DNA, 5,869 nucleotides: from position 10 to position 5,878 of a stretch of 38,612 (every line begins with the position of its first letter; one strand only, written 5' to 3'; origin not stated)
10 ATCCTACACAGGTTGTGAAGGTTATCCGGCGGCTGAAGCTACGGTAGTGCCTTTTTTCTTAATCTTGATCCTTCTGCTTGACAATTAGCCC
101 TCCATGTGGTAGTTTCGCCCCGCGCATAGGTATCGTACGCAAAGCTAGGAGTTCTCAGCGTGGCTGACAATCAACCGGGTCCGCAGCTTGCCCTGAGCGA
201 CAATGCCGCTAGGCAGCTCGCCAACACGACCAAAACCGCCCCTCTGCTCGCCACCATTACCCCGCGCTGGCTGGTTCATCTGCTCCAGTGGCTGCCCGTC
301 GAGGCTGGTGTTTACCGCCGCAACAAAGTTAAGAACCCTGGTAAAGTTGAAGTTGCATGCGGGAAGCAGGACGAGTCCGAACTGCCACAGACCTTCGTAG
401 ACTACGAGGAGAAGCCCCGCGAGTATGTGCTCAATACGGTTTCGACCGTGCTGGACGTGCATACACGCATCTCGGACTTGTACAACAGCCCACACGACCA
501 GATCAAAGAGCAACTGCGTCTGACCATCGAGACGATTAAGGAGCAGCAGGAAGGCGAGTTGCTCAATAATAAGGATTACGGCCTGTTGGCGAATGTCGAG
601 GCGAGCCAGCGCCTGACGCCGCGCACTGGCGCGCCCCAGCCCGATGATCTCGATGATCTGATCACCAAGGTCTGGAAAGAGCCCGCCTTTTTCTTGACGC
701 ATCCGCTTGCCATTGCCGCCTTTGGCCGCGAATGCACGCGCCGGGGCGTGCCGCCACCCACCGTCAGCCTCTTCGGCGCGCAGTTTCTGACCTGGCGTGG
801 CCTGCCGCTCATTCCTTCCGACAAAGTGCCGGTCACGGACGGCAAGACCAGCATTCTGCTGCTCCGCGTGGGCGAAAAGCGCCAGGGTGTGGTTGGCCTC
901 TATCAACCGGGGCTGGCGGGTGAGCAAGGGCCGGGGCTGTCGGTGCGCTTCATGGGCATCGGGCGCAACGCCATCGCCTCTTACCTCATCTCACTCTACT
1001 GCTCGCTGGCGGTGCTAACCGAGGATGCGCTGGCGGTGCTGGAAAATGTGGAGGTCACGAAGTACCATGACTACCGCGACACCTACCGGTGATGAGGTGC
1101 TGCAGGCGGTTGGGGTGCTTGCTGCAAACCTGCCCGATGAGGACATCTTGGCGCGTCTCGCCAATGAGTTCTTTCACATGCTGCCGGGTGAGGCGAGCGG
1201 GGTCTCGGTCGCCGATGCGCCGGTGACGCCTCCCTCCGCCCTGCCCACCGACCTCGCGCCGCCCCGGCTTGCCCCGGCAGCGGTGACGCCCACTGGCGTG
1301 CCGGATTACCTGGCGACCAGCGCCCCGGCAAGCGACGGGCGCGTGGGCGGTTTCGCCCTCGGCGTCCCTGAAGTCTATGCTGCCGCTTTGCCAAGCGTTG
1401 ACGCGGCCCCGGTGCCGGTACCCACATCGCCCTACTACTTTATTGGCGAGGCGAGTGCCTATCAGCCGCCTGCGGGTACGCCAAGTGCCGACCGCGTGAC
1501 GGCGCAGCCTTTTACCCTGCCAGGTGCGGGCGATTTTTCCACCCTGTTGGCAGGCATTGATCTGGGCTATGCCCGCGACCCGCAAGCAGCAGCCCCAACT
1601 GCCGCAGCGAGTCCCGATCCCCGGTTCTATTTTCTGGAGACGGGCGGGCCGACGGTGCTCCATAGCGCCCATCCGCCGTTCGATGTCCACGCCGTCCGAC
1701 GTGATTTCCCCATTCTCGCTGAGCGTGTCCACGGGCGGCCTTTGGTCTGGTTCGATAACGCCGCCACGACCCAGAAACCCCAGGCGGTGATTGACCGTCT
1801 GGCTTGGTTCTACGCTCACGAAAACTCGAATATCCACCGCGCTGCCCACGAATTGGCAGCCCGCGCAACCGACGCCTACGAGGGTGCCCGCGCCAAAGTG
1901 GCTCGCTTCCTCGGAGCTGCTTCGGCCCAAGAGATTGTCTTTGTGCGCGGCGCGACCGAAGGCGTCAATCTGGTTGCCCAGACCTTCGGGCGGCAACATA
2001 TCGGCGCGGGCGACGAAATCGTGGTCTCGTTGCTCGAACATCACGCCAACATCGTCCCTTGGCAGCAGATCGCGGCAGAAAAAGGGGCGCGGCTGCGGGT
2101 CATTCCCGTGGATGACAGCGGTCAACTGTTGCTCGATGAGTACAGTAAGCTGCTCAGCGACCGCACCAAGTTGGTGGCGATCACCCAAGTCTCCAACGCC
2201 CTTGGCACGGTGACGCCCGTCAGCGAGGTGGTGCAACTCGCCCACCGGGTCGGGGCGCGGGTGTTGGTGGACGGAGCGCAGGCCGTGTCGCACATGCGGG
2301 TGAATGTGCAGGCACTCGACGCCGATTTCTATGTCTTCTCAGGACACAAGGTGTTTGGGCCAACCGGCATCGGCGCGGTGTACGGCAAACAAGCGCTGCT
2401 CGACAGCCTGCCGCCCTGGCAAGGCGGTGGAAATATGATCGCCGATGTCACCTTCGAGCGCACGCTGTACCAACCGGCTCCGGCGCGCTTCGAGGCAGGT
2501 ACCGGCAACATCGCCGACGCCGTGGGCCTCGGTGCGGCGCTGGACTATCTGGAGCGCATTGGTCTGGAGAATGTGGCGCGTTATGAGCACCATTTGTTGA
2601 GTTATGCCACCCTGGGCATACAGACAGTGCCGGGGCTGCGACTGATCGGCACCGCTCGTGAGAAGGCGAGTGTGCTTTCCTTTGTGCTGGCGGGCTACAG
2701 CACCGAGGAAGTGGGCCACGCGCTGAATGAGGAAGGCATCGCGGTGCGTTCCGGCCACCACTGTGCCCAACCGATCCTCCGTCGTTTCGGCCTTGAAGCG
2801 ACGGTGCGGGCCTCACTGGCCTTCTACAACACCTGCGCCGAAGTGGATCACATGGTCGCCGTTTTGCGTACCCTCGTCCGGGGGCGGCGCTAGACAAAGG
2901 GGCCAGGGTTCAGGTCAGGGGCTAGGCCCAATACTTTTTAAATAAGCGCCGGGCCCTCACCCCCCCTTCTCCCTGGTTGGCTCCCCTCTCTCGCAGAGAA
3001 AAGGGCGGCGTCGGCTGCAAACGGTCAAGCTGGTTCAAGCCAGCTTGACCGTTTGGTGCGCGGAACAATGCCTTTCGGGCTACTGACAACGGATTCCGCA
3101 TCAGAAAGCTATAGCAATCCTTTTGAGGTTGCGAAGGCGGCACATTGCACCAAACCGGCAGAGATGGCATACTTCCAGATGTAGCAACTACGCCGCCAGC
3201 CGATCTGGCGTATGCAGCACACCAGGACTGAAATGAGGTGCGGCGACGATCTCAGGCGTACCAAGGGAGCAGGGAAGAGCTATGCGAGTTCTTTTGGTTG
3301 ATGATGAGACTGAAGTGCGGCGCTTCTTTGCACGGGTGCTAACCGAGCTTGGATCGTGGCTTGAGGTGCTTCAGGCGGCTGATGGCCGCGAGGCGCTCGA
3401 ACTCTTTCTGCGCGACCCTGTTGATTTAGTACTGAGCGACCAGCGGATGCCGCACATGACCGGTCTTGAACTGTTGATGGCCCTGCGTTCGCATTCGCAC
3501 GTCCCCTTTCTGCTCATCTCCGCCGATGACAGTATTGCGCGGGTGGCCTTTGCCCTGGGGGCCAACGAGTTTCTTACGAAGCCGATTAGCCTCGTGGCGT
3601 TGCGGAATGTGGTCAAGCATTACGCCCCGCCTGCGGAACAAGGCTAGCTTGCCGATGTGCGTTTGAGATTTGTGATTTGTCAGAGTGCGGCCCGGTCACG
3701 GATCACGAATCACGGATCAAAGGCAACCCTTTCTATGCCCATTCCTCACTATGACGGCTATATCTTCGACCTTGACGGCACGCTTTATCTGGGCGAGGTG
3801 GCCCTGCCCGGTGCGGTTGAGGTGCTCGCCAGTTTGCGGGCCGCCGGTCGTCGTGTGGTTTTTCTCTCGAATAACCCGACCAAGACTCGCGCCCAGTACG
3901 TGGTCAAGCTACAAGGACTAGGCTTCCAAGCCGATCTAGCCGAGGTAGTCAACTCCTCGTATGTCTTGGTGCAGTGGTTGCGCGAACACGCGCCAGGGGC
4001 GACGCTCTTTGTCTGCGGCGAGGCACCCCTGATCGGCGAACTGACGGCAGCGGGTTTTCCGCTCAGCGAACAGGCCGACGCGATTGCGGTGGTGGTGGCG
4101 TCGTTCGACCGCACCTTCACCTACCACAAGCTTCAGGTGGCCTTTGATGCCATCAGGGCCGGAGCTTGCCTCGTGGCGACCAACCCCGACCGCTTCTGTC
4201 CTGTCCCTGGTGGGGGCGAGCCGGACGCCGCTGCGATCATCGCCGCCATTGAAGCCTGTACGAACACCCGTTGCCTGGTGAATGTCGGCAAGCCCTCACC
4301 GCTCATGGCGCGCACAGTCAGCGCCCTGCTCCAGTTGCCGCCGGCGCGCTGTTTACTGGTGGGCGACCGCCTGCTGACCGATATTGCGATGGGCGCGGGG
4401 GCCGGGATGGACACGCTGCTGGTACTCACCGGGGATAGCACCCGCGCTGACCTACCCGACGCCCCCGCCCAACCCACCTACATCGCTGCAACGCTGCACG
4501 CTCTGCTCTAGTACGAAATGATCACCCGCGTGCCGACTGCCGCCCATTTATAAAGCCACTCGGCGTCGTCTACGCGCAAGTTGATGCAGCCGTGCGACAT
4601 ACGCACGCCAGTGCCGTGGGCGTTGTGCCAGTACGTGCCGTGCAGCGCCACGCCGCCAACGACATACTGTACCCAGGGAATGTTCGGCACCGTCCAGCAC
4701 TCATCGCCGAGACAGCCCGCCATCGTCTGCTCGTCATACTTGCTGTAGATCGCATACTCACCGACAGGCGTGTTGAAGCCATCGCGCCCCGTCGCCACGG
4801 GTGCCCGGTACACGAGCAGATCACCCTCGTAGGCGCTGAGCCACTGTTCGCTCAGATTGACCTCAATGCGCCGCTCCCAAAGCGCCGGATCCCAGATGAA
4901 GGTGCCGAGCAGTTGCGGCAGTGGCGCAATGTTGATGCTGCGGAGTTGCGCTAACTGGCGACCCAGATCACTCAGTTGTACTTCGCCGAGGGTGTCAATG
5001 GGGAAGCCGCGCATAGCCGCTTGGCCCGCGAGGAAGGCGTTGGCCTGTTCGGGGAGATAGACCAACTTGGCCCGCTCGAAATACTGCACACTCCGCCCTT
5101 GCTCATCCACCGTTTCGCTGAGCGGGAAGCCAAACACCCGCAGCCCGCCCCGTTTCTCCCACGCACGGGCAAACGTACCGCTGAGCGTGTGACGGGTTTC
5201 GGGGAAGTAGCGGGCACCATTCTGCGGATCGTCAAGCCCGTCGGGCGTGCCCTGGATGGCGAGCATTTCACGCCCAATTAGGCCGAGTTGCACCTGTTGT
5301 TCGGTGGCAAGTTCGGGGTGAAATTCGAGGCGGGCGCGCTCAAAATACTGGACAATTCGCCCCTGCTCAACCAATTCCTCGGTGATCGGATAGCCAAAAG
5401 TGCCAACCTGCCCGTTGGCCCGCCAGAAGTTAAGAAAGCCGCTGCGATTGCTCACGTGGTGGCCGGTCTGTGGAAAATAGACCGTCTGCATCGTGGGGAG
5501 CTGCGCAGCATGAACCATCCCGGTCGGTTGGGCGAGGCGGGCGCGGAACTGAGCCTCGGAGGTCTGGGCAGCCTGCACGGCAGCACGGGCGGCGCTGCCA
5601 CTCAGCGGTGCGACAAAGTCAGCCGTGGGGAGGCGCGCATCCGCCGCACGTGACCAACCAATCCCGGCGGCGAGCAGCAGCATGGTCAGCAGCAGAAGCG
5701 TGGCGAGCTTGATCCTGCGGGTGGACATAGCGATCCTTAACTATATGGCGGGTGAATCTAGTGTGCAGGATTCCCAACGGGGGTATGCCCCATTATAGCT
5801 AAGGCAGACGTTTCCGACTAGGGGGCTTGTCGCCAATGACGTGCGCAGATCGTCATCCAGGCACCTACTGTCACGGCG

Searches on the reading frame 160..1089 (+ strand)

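Call 67: search_protein_families(library=pfam, proteins=[window:160-1089:+], max_evalue=0.00001)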
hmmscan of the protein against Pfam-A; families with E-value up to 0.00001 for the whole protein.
window:160-1089:+ (310 aa): 1 family
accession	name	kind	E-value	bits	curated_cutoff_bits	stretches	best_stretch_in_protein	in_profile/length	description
PF19307.5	SrpI-like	-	2.7e-106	354.7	22.8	1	58-300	11-253/254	Type 2A encapsulin shell protein SrpI-like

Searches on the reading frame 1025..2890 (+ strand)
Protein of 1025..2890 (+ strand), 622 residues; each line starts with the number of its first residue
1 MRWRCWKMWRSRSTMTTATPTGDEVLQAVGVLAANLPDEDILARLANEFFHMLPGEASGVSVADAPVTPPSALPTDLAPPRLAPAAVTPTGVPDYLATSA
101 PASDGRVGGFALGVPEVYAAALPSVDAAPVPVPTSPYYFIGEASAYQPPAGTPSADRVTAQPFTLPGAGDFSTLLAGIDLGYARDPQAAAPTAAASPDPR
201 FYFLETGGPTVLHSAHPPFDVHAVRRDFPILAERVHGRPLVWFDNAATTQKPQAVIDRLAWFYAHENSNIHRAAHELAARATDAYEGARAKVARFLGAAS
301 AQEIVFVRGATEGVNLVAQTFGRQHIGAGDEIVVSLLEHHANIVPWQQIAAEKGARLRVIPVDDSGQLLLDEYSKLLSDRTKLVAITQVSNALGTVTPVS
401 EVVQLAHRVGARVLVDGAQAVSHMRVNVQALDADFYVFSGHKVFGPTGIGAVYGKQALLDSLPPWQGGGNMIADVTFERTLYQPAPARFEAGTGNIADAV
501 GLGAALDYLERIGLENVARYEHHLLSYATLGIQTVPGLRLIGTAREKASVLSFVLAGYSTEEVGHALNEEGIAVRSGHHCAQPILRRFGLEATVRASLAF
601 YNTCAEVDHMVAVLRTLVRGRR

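Call 67: search_protein_families(library=pfam, proteins=[window:1025-2890:+], max_evalue=0.00001)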
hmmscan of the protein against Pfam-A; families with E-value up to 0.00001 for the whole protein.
window:1025-2890:+ (622 aa): 2 families
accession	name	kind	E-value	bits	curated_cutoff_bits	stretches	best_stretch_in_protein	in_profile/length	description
PF00266.25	Aminotran_5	-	4.5e-146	487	21.5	1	241-609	1-370/371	Aminotransferase class-V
PF00155.27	Aminotran_1_2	-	2.3e-12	47.2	19.7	1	286-468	45-247/361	Aminotransferase class I and II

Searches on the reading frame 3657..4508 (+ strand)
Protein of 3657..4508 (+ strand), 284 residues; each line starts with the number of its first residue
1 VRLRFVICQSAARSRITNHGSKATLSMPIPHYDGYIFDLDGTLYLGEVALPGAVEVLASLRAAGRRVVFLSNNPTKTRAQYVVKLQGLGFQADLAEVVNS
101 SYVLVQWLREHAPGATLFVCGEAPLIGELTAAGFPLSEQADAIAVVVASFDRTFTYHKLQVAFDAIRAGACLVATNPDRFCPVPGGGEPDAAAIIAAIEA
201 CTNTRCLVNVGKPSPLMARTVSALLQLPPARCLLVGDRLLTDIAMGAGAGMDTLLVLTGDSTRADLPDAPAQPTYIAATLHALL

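Call 67: search_protein_families(library=pfam, proteins=[window:3657-4508:+], max_evalue=0.00001)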
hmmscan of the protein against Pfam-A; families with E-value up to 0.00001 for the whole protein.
window:3657-4508:+ (284 aa): 4 families
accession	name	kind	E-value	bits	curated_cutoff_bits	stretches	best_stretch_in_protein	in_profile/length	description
PF13344.12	Hydrolase_6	-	6.2e-27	94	27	1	36-134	2-100/101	Haloacid dehalogenase-like hydrolase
PF13242.12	Hydrolase_like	-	2.1e-21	76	22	1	210-282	2-74/75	HAD-hyrolase-like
PF00702.32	Hydrolase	-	4.4e-16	60.3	26.4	1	32-250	1-191/191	haloacid dehalogenase-like hydrolase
PF13419.12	HAD_2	-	3.9e-06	27.5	23.8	0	209-256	132-178/178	Haloacid dehalogenase-like hydrolase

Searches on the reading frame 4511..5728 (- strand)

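Call 67: search_protein_families(library=pfam, proteins=[window:4511-5728:-], max_evalue=0.00001)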
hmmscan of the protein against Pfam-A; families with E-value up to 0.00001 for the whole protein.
window:4511-5728:- (406 aa): 1 family
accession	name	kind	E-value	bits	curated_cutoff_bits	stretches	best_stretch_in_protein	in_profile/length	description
PF03734.19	YkuD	-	2.7e-24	86.9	23.4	1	286-404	2-146/146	L,D-transpeptidase catalytic domain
